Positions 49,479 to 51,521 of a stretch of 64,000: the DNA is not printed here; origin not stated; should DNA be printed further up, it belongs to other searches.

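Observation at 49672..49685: G14 tract inside the start of paralogue 2: candidate ON/OFF phase-variation switch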

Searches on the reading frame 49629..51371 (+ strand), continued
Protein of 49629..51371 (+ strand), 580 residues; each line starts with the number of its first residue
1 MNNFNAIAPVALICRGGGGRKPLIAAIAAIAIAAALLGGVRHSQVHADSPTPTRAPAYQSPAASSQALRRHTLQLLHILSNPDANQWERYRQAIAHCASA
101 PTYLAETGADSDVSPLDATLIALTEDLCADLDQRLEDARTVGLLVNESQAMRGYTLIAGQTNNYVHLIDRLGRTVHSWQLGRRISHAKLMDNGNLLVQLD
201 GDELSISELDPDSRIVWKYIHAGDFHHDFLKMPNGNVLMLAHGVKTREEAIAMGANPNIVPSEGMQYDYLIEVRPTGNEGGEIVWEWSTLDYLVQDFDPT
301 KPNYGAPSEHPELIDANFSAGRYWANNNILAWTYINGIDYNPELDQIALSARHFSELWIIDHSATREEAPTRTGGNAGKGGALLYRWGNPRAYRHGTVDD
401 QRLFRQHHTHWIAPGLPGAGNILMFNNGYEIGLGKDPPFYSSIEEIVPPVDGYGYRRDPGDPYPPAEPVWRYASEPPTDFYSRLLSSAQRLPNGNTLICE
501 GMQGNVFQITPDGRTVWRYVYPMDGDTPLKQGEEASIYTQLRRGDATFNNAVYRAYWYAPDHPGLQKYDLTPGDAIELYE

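Call 32: list_cluster_members(proteins=[P0001, P0081, P0041, P0017, P0040, P0018, P0013, P0038, P0032, P0020])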
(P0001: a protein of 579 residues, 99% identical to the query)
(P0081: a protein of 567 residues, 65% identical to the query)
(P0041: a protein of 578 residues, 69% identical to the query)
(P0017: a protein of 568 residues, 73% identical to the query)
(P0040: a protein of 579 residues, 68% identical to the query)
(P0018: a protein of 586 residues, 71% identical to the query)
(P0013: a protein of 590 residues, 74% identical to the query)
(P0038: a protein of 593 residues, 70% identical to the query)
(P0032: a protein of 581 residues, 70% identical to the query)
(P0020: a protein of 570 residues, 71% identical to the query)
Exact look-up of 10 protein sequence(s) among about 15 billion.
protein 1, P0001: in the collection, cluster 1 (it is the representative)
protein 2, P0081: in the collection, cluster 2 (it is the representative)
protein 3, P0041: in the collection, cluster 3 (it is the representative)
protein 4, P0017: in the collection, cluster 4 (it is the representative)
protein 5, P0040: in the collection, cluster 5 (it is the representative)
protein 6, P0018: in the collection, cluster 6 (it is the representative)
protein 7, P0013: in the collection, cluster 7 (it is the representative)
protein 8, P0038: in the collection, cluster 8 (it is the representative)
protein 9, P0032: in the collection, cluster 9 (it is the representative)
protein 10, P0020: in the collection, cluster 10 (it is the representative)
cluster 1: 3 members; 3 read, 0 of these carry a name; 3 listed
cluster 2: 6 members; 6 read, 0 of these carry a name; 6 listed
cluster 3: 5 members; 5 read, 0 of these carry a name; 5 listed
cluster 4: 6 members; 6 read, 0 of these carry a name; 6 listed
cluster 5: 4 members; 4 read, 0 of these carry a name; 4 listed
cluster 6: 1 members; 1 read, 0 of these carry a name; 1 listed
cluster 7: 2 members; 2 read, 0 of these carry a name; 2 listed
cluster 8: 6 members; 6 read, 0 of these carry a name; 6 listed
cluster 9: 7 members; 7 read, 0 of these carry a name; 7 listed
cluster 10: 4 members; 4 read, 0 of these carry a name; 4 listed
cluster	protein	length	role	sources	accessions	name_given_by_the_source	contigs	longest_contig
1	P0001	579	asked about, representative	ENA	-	-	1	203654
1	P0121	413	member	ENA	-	-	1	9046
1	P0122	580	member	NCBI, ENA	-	-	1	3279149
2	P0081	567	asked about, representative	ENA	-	-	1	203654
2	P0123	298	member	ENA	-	-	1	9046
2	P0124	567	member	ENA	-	-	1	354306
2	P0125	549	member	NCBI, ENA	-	-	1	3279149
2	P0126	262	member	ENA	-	-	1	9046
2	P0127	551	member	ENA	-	-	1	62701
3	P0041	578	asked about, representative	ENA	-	-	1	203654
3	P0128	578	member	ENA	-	-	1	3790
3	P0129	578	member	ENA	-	-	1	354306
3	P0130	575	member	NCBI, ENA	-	-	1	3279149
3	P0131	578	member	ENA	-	-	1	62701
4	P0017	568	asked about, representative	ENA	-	-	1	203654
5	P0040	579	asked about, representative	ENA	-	-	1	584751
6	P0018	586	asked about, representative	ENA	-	-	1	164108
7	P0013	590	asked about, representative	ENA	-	-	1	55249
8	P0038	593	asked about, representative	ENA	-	-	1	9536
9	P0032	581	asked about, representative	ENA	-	-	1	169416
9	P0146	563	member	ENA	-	-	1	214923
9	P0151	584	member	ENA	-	-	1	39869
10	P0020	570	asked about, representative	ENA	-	-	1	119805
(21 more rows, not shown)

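Call 34: find_encoding_contigs(protein=P0146, flank=10000, max_places=3)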
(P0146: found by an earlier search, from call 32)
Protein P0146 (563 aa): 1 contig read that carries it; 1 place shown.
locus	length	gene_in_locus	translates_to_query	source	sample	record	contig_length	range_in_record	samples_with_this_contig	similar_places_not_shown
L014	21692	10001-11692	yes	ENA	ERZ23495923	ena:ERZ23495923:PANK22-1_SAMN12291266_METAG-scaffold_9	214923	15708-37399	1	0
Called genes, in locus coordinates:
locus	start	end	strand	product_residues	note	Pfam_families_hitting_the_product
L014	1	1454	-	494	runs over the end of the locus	PF01555:N6_N4_Mtase, PF04471:Mrr_cat, PF22722:NA-iREase1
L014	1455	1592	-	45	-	-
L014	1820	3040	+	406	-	PF22691:Thiolase_C_1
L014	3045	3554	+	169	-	PF01796:OB_ChsH2_C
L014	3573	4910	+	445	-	PF13175:AAA_15, PF13476:AAA_23 (weak), PF13304:AAA_21, PF13175:AAA_15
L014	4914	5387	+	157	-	-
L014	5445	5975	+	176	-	PF00881:Nitroreductase, PF14512:TM1586_NiRdase, PF00881:Nitroreductase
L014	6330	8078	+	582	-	PF05935:Arylsulfotrans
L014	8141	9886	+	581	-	PF05935:Arylsulfotrans, PF14269:Arylsulfotran_2 (faint)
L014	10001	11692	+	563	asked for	PF05935:Arylsulfotrans, PF14269:Arylsulfotran_2 (faint)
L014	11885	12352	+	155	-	-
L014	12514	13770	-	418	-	PF00296:Bac_luciferase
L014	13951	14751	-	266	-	PF00561:Abhydrolase_1, PF12146:Hydrolase_4, PF12697:Abhydrolase_6, PF00561:Abhydrolase_1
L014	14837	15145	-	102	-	-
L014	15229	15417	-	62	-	PF01361:Tautomerase, PF14552:Tautomerase_2 (weak)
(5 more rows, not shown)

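Call 35: find_encoding_contigs(protein=P0151, flank=10000, max_places=3)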
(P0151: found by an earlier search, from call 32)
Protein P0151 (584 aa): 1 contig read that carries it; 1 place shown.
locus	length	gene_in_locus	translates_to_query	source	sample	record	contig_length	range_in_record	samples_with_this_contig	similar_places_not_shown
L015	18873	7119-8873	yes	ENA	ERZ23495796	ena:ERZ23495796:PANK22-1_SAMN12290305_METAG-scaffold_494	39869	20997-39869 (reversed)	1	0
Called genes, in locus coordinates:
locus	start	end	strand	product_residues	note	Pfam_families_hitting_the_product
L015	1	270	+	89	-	?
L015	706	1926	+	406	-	PF22691:Thiolase_C_1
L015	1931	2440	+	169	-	PF01796:OB_ChsH2_C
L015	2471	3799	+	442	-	PF13175:AAA_15, PF13304:AAA_21, PF13175:AAA_15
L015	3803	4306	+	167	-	-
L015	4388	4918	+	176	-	PF00881:Nitroreductase, PF14512:TM1586_NiRdase, PF00881:Nitroreductase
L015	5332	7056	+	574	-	-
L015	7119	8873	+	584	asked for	PF05935:Arylsulfotrans, PF14269:Arylsulfotran_2 (faint)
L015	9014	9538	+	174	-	-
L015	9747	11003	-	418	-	PF00296:Bac_luciferase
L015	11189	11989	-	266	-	PF00561:Abhydrolase_1, PF12146:Hydrolase_4, PF12697:Abhydrolase_6, PF00561:Abhydrolase_1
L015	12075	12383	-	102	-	-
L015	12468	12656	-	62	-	PF01361:Tautomerase, PF14552:Tautomerase_2 (weak)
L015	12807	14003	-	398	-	PF02441:Flavoprotein, PF04127:DFP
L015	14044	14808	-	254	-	PF03309:Pan_kinase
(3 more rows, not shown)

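Call 36: find_encoding_contigs(protein=P0032, flank=10000, max_places=3)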
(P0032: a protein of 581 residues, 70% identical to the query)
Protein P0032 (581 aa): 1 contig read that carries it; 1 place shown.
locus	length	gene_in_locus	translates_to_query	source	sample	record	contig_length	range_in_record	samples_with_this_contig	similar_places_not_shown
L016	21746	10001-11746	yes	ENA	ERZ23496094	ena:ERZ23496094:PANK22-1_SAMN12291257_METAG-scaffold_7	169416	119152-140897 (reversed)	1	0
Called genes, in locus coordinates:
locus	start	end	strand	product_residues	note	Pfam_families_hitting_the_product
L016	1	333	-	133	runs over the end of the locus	-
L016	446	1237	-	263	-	PF08861:DUF1828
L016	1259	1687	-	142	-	PF22398:DUF6978 (weak)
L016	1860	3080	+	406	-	PF22691:Thiolase_C_1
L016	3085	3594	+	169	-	PF01796:OB_ChsH2_C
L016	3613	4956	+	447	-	PF13175:AAA_15, PF13476:AAA_23 (faint), PF13304:AAA_21, PF13175:AAA_15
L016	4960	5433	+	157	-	-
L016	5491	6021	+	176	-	PF00881:Nitroreductase, PF14512:TM1586_NiRdase, PF00881:Nitroreductase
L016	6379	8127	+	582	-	PF05935:Arylsulfotrans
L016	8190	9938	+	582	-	PF05935:Arylsulfotrans, PF14269:Arylsulfotran_2 (faint)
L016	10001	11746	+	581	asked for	PF05935:Arylsulfotrans, PF14269:Arylsulfotran_2 (faint)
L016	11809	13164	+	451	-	PF05935:Arylsulfotrans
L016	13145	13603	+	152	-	PF14269:Arylsulfotran_2 (weak)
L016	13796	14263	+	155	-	-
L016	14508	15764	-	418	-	PF00296:Bac_luciferase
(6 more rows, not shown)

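Call 40: search_solved_structures(query=window:49629-51371:+, max_evalue=0.001, show_alignments=2)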
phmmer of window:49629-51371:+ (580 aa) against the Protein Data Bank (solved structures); distinct sequences matched with E-value up to 0.001: 3.
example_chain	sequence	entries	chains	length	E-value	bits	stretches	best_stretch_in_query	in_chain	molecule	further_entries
7awz_A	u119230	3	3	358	3.2e-05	25.9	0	486-539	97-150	Scone-E | SconeE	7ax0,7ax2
7awy_A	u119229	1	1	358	6.3e-05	24.9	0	486-539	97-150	Scone-R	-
6tjg_A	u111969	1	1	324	0.00013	23.9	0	495-544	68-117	Cake8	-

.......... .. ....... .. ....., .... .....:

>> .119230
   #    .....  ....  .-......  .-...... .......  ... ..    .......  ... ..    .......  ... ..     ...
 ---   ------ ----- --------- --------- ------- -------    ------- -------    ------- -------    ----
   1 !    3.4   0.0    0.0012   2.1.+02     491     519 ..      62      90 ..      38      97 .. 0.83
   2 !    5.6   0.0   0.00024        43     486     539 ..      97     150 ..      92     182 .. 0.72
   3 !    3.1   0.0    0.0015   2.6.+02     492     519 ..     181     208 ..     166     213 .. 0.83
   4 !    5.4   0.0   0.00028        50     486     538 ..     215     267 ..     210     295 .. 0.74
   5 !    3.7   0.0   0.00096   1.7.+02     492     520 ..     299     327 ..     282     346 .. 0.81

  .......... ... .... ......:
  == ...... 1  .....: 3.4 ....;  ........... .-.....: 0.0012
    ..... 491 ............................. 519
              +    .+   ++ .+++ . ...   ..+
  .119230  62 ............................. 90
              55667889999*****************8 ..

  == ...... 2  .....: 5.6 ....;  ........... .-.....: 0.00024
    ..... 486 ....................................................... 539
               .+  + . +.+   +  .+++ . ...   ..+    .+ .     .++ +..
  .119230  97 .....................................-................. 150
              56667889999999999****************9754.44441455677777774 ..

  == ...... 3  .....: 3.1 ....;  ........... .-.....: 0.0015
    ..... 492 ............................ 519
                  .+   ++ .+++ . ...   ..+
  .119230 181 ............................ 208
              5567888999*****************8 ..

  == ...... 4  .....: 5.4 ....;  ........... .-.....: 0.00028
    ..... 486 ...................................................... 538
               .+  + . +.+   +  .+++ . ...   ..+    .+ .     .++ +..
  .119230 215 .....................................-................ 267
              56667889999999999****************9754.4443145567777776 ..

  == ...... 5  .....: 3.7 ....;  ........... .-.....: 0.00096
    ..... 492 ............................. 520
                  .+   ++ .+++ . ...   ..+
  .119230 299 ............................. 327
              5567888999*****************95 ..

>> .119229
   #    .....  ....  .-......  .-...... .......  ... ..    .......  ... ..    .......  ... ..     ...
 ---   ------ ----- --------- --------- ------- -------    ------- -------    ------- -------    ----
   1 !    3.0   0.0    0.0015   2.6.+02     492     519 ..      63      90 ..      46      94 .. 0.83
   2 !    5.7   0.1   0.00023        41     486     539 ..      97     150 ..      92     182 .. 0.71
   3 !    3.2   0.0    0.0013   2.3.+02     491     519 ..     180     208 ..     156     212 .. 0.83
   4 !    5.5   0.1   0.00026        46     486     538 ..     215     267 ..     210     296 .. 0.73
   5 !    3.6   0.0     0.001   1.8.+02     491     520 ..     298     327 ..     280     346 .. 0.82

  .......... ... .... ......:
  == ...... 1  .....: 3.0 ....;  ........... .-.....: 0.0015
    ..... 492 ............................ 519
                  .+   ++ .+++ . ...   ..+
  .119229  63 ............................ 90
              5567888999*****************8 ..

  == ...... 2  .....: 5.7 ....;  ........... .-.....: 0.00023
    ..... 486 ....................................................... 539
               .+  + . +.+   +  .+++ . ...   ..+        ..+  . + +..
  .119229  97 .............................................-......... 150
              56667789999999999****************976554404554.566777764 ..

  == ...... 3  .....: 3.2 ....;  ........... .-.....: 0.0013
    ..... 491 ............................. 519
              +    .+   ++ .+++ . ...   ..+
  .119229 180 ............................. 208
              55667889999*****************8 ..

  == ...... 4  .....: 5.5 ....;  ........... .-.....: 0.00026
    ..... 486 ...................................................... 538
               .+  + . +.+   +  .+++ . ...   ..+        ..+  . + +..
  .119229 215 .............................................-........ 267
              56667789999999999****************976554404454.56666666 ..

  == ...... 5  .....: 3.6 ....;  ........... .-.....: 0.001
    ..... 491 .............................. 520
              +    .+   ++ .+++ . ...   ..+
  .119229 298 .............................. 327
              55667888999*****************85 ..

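Call 41: find_encoding_contigs(protein=P0124, flank=10000, max_places=3)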
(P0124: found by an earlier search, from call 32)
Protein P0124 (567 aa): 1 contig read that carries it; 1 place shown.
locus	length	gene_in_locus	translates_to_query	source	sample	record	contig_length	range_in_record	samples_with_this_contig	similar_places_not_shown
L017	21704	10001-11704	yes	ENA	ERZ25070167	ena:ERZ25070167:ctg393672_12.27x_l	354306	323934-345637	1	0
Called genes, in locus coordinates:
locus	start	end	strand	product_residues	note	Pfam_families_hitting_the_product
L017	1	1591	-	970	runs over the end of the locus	PF07669:Eco57I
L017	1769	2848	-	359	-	PF04055:Radical_SAM, PF06463:Mob_synth_C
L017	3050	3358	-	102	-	-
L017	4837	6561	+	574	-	PF05935:Arylsulfotrans, PF14269:Arylsulfotran_2 (weak)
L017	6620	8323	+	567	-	PF05935:Arylsulfotrans, PF14269:Arylsulfotran_2 (weak)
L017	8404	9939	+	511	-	PF05935:Arylsulfotrans, PF14269:Arylsulfotran_2 (faint)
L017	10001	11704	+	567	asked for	PF05935:Arylsulfotrans, PF14269:Arylsulfotran_2 (faint)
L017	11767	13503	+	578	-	PF05935:Arylsulfotrans, PF14269:Arylsulfotran_2 (faint)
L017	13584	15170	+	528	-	PF05935:Arylsulfotrans, PF14269:Arylsulfotran_2 (faint)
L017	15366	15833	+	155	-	-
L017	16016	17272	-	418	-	PF00296:Bac_luciferase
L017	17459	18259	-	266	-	PF00561:Abhydrolase_1, PF12146:Hydrolase_4, PF12697:Abhydrolase_6, PF00561:Abhydrolase_1 (weak)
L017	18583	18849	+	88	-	-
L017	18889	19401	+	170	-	PF00132:Hexapep (weak), PF25087:GMPPB_C (faint), PF25084:LbH_EIF2B (weak), PF00132:Hexapep (weak)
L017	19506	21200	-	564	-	PF03485:Arg_tRNA_synt_N, PF00750:tRNA-synt_1d, PF05746:DALR_1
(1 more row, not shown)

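Call 42: find_encoding_contigs(protein=P0127, flank=10000, max_places=3)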
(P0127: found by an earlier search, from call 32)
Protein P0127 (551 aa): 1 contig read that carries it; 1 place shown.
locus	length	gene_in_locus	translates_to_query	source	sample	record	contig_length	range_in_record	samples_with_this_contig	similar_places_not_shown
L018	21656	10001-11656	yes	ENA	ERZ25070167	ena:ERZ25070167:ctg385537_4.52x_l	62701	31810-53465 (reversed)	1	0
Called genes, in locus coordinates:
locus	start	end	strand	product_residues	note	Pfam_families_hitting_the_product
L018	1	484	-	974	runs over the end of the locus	PF07669:Eco57I (weak)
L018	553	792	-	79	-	-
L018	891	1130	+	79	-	-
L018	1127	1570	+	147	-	-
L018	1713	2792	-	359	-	PF04055:Radical_SAM, PF06463:Mob_synth_C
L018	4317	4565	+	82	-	-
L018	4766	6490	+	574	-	PF05935:Arylsulfotrans, PF14269:Arylsulfotran_2 (weak)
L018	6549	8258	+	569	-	PF05935:Arylsulfotrans, PF14269:Arylsulfotran_2 (weak)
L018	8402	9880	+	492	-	PF05935:Arylsulfotrans, PF14269:Arylsulfotran_2 (faint)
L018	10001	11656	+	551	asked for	PF05935:Arylsulfotrans, PF14269:Arylsulfotran_2 (faint)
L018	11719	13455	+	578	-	PF05935:Arylsulfotrans, PF14269:Arylsulfotran_2 (faint)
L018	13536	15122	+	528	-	PF05935:Arylsulfotrans, PF14269:Arylsulfotran_2 (faint)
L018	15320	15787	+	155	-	-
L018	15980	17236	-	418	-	PF00296:Bac_luciferase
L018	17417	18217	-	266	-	PF00561:Abhydrolase_1, PF12146:Hydrolase_4, PF12697:Abhydrolase_6, PF00561:Abhydrolase_1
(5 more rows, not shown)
